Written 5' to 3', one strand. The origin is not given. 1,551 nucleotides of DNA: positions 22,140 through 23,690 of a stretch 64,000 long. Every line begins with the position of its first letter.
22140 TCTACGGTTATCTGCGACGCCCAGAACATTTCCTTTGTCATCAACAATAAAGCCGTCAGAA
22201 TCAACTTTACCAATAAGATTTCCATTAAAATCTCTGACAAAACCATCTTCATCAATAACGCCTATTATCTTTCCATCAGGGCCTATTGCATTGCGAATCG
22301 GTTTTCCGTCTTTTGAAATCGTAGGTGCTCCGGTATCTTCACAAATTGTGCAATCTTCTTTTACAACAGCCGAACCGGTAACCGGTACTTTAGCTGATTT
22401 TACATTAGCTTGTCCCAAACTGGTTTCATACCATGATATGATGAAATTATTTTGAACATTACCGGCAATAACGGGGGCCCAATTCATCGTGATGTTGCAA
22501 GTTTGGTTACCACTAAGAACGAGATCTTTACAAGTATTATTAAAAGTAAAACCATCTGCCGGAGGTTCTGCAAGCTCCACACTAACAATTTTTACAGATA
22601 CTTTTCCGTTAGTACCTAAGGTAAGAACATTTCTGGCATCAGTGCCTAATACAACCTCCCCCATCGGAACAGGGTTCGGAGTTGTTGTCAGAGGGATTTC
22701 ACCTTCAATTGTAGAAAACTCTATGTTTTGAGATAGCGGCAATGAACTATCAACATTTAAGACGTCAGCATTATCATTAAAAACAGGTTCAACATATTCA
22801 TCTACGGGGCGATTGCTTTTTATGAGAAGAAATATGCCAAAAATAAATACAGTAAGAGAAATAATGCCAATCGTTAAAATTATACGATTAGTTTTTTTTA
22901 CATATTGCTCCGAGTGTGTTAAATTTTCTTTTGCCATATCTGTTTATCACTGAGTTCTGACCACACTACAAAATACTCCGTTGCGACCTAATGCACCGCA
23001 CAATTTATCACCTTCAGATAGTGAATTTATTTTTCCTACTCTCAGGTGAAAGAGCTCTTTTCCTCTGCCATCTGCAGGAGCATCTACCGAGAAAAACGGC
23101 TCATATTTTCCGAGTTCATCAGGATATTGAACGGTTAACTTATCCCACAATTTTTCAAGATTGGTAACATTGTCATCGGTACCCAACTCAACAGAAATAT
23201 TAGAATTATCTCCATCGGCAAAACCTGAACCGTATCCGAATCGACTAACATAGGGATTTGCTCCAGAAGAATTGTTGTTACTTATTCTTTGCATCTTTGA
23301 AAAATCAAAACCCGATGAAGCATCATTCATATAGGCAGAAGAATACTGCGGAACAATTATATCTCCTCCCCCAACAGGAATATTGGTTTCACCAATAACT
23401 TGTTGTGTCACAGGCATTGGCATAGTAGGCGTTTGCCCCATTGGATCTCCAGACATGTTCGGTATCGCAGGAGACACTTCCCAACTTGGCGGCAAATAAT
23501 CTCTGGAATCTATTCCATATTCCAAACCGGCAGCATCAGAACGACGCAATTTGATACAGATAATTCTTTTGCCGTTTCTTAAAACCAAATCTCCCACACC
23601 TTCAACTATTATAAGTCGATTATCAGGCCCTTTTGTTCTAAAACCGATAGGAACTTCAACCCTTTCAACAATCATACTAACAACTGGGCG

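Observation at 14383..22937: VirB10 and the adjacent 1338-aa ORF are built from arrays of the same 17-residue repeat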

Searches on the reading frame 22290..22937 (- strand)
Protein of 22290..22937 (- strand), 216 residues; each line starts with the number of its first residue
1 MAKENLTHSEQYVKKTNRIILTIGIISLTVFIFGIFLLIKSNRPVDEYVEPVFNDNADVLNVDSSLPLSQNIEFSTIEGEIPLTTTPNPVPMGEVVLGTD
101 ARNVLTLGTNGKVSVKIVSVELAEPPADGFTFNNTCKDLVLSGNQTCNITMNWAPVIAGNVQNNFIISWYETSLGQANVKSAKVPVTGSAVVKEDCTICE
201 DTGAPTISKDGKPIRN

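Call 61: search_protein_representatives(protein=window:22290-22937:-)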
Query: 216 residues. Proteins with E-value up to 0.001 (for the whole library): 407; up to 1e-10: 79; up to 1e-30: 22. The best 150 are listed.
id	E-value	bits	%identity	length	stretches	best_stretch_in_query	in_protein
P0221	3.9e-98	343.4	73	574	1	1-208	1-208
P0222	1.3e-93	328.7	24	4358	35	77-179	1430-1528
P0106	9.1e-80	283.4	66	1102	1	1-202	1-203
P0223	7.3e-75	267.4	61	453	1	1-202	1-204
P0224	1.0e-72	260.4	59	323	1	4-215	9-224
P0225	3.1e-71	255.5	56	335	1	2-211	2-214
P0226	3.3e-71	255.5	57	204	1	1-196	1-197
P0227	1.7e-64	233.6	67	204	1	48-203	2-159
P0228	5.2e-52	192.7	51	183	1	1-180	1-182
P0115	4.6e-51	189.6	49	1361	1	1-204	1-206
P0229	2.9e-48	180.5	23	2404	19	82-180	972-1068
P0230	1.7e-46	174.7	55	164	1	3-150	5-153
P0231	5.2e-43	163.3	66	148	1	92-202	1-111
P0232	9.7e-41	155.9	70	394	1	105-202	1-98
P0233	5.3e-40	153.5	24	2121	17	82-166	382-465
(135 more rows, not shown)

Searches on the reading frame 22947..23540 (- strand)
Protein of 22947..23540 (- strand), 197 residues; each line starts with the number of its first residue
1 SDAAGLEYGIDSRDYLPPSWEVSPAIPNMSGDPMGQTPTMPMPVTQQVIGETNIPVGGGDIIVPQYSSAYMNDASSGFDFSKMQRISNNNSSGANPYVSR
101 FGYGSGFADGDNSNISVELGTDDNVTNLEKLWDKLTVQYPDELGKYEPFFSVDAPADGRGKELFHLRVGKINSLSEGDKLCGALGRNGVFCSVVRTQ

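Call 63: search_protein_families(library=pfam, proteins=[window:22947-23540:-], max_evalue=1)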
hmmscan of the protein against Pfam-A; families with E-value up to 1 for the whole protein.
window:22947-23540:- (197 aa): 2 families
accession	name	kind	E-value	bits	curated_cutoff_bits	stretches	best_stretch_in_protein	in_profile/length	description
PF05036.18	SPOR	-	0.035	14.9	21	1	119-195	9-76/76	SPOR domain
PF02757.22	YLP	-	0.22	11.9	25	1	12-19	1-8/9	YLP motif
